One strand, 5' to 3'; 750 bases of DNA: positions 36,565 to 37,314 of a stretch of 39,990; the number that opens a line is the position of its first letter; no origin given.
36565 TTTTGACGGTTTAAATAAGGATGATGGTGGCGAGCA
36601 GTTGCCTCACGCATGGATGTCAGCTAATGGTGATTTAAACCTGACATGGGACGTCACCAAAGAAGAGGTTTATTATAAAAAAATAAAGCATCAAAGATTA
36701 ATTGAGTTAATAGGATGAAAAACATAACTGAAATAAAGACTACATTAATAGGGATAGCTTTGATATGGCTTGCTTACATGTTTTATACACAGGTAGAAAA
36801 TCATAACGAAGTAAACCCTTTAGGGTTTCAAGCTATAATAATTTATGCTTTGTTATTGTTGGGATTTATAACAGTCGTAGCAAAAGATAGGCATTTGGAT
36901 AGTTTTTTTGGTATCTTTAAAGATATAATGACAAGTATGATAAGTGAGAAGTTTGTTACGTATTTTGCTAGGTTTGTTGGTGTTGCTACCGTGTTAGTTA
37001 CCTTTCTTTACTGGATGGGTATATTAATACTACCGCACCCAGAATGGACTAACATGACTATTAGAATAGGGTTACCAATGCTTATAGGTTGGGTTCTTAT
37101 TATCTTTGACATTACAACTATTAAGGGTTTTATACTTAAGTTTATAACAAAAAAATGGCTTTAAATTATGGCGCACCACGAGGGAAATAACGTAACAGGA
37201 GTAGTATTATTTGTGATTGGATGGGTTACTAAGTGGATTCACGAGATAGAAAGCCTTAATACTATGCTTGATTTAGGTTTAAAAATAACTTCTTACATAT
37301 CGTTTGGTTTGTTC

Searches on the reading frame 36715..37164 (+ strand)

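Call 90: search_protein_families(library=pfam, proteins=[window:36715-37164:+], max_evalue=1)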
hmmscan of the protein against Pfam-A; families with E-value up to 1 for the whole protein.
window:36715-37164:+ (149 aa): 1 family
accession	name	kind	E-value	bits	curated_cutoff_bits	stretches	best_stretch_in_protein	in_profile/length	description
PF19779.4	DUF6264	-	0.06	14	31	1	38-107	71-141/183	Family of unknown function (DUF6264)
